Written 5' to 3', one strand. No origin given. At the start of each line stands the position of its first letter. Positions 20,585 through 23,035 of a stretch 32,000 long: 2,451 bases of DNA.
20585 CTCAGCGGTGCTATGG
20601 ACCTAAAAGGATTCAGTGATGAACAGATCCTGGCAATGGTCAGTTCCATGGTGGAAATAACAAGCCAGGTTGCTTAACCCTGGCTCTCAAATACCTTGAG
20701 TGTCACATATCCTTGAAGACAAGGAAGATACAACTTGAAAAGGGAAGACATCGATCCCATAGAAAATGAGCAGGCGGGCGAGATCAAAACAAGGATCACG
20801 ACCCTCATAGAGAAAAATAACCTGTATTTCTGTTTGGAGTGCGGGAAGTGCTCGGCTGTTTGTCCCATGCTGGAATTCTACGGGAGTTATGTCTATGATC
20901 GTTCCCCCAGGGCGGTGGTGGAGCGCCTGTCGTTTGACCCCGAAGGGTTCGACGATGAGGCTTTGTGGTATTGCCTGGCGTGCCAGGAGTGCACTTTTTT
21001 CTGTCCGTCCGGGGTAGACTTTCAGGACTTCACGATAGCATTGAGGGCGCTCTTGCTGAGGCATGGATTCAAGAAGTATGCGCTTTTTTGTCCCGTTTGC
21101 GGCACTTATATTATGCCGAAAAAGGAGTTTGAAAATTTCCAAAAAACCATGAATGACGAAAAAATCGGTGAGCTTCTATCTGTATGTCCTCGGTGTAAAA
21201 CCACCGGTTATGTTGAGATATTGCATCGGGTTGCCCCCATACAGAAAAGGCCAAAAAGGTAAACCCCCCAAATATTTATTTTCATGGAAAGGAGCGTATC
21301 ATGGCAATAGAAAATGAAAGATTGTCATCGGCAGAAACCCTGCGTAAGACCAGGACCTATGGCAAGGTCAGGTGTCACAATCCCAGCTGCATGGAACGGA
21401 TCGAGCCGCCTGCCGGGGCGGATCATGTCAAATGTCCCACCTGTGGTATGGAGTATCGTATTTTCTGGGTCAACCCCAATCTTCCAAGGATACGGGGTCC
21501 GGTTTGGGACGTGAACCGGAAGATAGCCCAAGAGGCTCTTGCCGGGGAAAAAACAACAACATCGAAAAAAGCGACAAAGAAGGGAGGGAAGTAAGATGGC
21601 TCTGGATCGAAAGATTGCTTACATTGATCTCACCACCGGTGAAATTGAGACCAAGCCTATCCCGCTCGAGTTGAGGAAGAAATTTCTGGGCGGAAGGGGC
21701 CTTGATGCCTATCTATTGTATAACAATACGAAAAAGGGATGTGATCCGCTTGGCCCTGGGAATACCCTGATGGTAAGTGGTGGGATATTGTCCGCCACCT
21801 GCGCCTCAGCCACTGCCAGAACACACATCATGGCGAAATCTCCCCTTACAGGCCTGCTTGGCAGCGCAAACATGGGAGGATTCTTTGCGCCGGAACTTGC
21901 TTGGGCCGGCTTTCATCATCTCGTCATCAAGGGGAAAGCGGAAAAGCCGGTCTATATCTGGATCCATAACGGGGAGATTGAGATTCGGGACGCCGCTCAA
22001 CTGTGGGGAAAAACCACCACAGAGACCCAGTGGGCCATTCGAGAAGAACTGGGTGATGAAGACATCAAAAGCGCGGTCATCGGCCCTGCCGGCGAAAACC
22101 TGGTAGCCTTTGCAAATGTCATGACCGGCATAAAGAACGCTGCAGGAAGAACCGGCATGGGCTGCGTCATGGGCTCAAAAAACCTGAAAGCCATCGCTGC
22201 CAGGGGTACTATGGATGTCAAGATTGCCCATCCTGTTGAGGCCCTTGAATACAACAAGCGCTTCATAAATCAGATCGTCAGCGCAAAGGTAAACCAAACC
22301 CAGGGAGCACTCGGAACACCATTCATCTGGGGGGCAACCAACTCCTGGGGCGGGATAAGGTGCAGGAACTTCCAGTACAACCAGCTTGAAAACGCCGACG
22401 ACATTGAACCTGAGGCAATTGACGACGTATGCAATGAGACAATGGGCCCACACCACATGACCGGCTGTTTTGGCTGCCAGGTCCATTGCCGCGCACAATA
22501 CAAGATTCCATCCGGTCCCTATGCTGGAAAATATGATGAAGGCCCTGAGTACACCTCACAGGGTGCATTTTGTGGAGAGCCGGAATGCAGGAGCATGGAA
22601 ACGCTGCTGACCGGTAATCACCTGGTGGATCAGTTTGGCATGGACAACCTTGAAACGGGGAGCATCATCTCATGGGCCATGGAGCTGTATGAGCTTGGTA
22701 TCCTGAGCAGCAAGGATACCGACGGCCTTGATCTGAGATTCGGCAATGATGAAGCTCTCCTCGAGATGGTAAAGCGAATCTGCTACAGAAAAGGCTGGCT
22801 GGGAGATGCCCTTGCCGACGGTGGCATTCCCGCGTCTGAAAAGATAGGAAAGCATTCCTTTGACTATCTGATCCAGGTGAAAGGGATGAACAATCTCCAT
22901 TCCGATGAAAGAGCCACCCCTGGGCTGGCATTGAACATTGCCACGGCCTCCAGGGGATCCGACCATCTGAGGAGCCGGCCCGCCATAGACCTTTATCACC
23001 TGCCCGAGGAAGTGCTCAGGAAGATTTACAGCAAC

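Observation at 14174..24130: MetFV plus two HdrA-like flavoproteins, an HdrC-like protein, an AOR-family enzyme and a polyferredoxin, with no HdrB or MvhD: candidate new bifurcating or BamB-like module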

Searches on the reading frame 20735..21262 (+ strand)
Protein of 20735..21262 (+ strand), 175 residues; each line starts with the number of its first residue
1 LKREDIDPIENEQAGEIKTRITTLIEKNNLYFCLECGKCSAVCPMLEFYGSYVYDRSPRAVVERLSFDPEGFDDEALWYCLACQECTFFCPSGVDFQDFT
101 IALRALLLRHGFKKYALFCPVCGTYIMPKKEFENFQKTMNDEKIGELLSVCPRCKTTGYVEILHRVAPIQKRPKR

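Call 4: search_protein_families(library=pfam, proteins=[window:20735-21262:+], max_evalue=0.01)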
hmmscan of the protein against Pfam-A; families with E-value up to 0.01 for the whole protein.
window:20735-21262:+ (175 aa): 9 families
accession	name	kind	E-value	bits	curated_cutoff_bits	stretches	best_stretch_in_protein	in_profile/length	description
PF13183.11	Fer4_8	-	2.3e-11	44.5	27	1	31-94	3-68/68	4Fe-4S dicluster domain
PF13534.11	Fer4_17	-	1.3e-08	35.7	22.2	1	32-95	1-61/61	4Fe-4S dicluster domain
PF13187.11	Fer4_9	-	2.3e-07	31.2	27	1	27-45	34-49/52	4Fe-4S dicluster domain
PF13237.11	Fer4_10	-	2.1e-06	28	25.5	1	32-91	8-53/53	4Fe-4S dicluster domain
PF12838.12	Fer4_7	-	2.7e-06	28.2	27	1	33-94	2-52/52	4Fe-4S dicluster domain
PF13746.11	Fer4_18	-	0.0002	22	27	0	77-98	58-79/114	4Fe-4S dicluster domain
PF13484.11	Fer4_16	-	0.00041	21.5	30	1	33-92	2-65/66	4Fe-4S double cluster binding domain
PF17179.9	Fer4_22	-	0.0012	20.1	27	0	33-44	2-13/95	4Fe-4S dicluster domain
PF12797.12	Fer4_2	-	0.0062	16.9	24.5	1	29-44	6-21/22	4Fe-4S binding domain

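Call 7: search_protein_families(library=ncbifam, proteins=[window:20735-21262:+], max_evalue=0.001)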
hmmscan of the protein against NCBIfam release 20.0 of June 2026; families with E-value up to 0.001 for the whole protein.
window:20735-21262:+ (175 aa): 20 families
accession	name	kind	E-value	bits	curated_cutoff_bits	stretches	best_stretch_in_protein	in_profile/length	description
NF041890.1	hdrC_Methbact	equivalog_domain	5.1e-11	42.5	270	1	25-112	23-106/192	ferredoxin:CoB-CoM heterodisulfide reductase subunit HdrC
TIGR03290.1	CoB_CoM_SS_C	equivalog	1.3e-10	41.4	160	1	32-114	3-82/144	CoB--CoM heterodisulfide reductase subunit C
NF008369.0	PRK11168.1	equivalog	1.7e-10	40.4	278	1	26-106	6-86/401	anaerobic glycerol-3-phosphate dehydrogenase subunit C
TIGR03379.1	glycerol3P_GlpC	equivalog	5.6e-09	35.2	279.9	1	32-104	6-78/397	anaerobic glycerol-3-phosphate dehydrogenase subunit GlpC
NF041779.1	hetero_SS_HdrC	equivalog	7.9e-09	35.3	350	1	18-111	19-107/198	ferredoxin:CoB-CoM heterodisulfide reductase subunit HdrC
TIGR00384.1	dhsB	subfamily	7e-08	32.2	88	1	11-97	120-215/222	succinate dehydrogenase and fumarate reductase iron-sulfur protein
NF038018.1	qmoC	equivalog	1.2e-07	31.5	300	1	73-110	57-94/360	quinone-interacting membrane-bound oxidoreductase complex subunit QmoC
NF045670.1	quin_L_LdhH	equivalog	1.5e-07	30.2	800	1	28-106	301-382/706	L-lactate dehydrogenase (quinone) large subunit LdhH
NF042952.1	MFR_FeS_SdhB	equivalog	2.7e-07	29.9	600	1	31-114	146-238/320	8-methylmenaquinol:fumarate reductase iron-sulfur subunit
NF040833.1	sulfhyd_HydB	equivalog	9.2e-07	28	750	0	77-134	309-358/367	NADPH-dependent hydrogenase/sulfhydrogenase 1 subunit beta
NF004898.0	PRK06259.1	equivalog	2.6e-06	26.3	385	1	15-111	118-220/488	fumarate reductase (CoM/CoB) subunit TfrB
NF045796.1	DsrK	equivalog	1.4e-05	23.9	400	1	78-114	118-154/453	sulfate reduction electron transfer complex DsrMKJOP subunit DsrK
NF008434.0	PRK11274.1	equivalog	2.2e-05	23.6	333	1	30-99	22-94/409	glycolate oxidase subunit GlcF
NF004616.0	PRK05950.1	subfamily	5e-05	22.6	228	1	14-109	130-235/238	succinate dehydrogenase iron-sulfur subunit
NF045711.1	sulf_resp_HmcF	equivalog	7.7e-05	21.7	750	1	76-117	116-157/457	sulfate respiration complex iron-sulfur protein HmcF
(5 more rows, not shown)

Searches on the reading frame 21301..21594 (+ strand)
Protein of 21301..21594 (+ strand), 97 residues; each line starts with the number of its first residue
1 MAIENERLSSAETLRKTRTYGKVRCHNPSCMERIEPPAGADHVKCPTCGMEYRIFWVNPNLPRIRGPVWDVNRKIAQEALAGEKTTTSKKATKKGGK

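Call 4: search_protein_families(library=pfam, proteins=[window:21301-21594:+], max_evalue=0.01)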
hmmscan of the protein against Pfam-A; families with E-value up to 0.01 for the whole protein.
window:21301-21594:+ (97 aa): 1 family
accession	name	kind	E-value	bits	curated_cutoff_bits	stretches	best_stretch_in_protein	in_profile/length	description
PF01485.27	IBR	-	0.0016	18.9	24.3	1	14-52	12-51/65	IBR domain, a half RING-finger domain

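Call 7: search_protein_families(library=ncbifam, proteins=[window:21301-21594:+], max_evalue=0.001)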
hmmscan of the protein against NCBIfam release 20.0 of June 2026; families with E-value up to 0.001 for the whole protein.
window:21301-21594:+ (97 aa): 0 families

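Call 66: find_homologous_proteins(query=window:21301-21594:+, max_evalue=0.001)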
Query window:21301-21594:+ (97 aa): 623 proteins with E <= 0.001 among 623 candidates; the best 120 are listed.
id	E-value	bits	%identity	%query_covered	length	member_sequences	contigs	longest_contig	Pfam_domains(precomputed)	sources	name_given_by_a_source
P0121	4.5e-61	221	100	100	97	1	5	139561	-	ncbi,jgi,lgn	ncbi:MAG: hypothetical protein WAL98_11600 [Desulfatiglandaceae bacterium]|jgi:hypothetical protein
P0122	1.2e-60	219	99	100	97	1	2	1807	-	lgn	-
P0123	2.7e-59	215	98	100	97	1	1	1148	-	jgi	-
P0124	7.4e-59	213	97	100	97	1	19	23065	-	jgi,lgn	jgi:hypothetical protein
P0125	4.1e-54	198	89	100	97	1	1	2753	-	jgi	jgi:hypothetical protein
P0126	5.6e-49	182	81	100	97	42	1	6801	-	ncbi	-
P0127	8.8e-49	181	85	84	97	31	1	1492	-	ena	-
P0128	4.2e-47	176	76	100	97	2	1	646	-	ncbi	-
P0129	4.6e-47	176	77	99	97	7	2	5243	-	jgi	jgi:LSD1 subclass zinc finger protein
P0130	1.2e-46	174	83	84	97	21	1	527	-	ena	-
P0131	1.9e-46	174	82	85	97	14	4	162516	-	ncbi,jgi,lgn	ncbi:MAG: hypothetical protein R6X27_19255 [Candidatus Desulfacyla sp.]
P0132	4.2e-46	172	76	100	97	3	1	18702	-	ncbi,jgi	ncbi:MAG: hypothetical protein V1689_08860 [Pseudomonadota bacterium]|jgi:hypothetical protein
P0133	6.5e-46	172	83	84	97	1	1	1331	-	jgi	jgi:LSD1 subclass zinc finger protein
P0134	8.1e-46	172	78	100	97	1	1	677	-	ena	-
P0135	1.0e-45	171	74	100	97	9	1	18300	-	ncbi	-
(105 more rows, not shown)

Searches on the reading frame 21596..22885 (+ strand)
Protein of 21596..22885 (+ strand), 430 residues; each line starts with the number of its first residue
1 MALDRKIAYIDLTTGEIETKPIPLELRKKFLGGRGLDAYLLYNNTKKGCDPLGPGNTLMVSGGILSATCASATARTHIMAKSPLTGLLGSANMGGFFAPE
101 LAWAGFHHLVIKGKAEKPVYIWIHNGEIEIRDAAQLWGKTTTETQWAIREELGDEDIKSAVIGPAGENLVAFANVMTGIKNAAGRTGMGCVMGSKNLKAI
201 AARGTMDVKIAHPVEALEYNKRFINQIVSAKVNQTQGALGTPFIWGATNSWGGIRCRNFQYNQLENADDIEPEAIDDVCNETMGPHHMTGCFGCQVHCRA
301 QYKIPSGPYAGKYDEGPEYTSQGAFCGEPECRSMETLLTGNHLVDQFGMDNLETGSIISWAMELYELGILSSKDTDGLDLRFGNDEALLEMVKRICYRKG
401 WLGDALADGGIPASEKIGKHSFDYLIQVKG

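Call 28: search_solved_structures(query=window:21596-22885:+, max_evalue=0.00001, show_alignments=5)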
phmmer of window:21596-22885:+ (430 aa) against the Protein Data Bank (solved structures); distinct sequences matched with E-value up to 0.00001: 9.
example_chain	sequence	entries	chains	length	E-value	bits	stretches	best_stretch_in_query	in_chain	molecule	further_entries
1aor_A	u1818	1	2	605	1.1e-79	271.8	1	9-420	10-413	ALDEHYDE FERREDOXIN OXIDOREDUCTASE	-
9mqx_D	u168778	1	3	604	4.2e-75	256.8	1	6-419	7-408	Aldehyde:ferredoxin oxidoreductase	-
8c0z_A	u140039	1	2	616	4.5e-64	220.4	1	2-418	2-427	Aldehyde:ferredoxin oxidoreductase,tungsten-containing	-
1b25_A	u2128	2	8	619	9.9e-62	212.7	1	7-429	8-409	PROTEIN (FORMALDEHYDE FERREDOXIN OXIDOREDUCTASE) | FORMALDEHYDE FERREDOXIN OXIDOREDUCTASE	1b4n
9g7j_A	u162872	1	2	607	2e-58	201.8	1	4-420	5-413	Aldehyde ferredoxin oxidoreductase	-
6x6u_A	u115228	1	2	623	8.9e-53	183.2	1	4-419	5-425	Formaldehyde:ferredoxin oxidoreductase wor5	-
6x1o_A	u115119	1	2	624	8.9e-53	183.2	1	4-419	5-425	Formaldehyde:ferredoxin oxidoreductase wor5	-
4z3w_A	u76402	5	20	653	2.1e-52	181.9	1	8-425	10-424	Benzoyl-CoA reductase, putative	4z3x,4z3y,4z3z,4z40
9q1t_A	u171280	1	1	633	3.3e-49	171.4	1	6-422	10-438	Tungsten-dependent aldehyde oxidoreductase WOR83 from Haloferax volcanii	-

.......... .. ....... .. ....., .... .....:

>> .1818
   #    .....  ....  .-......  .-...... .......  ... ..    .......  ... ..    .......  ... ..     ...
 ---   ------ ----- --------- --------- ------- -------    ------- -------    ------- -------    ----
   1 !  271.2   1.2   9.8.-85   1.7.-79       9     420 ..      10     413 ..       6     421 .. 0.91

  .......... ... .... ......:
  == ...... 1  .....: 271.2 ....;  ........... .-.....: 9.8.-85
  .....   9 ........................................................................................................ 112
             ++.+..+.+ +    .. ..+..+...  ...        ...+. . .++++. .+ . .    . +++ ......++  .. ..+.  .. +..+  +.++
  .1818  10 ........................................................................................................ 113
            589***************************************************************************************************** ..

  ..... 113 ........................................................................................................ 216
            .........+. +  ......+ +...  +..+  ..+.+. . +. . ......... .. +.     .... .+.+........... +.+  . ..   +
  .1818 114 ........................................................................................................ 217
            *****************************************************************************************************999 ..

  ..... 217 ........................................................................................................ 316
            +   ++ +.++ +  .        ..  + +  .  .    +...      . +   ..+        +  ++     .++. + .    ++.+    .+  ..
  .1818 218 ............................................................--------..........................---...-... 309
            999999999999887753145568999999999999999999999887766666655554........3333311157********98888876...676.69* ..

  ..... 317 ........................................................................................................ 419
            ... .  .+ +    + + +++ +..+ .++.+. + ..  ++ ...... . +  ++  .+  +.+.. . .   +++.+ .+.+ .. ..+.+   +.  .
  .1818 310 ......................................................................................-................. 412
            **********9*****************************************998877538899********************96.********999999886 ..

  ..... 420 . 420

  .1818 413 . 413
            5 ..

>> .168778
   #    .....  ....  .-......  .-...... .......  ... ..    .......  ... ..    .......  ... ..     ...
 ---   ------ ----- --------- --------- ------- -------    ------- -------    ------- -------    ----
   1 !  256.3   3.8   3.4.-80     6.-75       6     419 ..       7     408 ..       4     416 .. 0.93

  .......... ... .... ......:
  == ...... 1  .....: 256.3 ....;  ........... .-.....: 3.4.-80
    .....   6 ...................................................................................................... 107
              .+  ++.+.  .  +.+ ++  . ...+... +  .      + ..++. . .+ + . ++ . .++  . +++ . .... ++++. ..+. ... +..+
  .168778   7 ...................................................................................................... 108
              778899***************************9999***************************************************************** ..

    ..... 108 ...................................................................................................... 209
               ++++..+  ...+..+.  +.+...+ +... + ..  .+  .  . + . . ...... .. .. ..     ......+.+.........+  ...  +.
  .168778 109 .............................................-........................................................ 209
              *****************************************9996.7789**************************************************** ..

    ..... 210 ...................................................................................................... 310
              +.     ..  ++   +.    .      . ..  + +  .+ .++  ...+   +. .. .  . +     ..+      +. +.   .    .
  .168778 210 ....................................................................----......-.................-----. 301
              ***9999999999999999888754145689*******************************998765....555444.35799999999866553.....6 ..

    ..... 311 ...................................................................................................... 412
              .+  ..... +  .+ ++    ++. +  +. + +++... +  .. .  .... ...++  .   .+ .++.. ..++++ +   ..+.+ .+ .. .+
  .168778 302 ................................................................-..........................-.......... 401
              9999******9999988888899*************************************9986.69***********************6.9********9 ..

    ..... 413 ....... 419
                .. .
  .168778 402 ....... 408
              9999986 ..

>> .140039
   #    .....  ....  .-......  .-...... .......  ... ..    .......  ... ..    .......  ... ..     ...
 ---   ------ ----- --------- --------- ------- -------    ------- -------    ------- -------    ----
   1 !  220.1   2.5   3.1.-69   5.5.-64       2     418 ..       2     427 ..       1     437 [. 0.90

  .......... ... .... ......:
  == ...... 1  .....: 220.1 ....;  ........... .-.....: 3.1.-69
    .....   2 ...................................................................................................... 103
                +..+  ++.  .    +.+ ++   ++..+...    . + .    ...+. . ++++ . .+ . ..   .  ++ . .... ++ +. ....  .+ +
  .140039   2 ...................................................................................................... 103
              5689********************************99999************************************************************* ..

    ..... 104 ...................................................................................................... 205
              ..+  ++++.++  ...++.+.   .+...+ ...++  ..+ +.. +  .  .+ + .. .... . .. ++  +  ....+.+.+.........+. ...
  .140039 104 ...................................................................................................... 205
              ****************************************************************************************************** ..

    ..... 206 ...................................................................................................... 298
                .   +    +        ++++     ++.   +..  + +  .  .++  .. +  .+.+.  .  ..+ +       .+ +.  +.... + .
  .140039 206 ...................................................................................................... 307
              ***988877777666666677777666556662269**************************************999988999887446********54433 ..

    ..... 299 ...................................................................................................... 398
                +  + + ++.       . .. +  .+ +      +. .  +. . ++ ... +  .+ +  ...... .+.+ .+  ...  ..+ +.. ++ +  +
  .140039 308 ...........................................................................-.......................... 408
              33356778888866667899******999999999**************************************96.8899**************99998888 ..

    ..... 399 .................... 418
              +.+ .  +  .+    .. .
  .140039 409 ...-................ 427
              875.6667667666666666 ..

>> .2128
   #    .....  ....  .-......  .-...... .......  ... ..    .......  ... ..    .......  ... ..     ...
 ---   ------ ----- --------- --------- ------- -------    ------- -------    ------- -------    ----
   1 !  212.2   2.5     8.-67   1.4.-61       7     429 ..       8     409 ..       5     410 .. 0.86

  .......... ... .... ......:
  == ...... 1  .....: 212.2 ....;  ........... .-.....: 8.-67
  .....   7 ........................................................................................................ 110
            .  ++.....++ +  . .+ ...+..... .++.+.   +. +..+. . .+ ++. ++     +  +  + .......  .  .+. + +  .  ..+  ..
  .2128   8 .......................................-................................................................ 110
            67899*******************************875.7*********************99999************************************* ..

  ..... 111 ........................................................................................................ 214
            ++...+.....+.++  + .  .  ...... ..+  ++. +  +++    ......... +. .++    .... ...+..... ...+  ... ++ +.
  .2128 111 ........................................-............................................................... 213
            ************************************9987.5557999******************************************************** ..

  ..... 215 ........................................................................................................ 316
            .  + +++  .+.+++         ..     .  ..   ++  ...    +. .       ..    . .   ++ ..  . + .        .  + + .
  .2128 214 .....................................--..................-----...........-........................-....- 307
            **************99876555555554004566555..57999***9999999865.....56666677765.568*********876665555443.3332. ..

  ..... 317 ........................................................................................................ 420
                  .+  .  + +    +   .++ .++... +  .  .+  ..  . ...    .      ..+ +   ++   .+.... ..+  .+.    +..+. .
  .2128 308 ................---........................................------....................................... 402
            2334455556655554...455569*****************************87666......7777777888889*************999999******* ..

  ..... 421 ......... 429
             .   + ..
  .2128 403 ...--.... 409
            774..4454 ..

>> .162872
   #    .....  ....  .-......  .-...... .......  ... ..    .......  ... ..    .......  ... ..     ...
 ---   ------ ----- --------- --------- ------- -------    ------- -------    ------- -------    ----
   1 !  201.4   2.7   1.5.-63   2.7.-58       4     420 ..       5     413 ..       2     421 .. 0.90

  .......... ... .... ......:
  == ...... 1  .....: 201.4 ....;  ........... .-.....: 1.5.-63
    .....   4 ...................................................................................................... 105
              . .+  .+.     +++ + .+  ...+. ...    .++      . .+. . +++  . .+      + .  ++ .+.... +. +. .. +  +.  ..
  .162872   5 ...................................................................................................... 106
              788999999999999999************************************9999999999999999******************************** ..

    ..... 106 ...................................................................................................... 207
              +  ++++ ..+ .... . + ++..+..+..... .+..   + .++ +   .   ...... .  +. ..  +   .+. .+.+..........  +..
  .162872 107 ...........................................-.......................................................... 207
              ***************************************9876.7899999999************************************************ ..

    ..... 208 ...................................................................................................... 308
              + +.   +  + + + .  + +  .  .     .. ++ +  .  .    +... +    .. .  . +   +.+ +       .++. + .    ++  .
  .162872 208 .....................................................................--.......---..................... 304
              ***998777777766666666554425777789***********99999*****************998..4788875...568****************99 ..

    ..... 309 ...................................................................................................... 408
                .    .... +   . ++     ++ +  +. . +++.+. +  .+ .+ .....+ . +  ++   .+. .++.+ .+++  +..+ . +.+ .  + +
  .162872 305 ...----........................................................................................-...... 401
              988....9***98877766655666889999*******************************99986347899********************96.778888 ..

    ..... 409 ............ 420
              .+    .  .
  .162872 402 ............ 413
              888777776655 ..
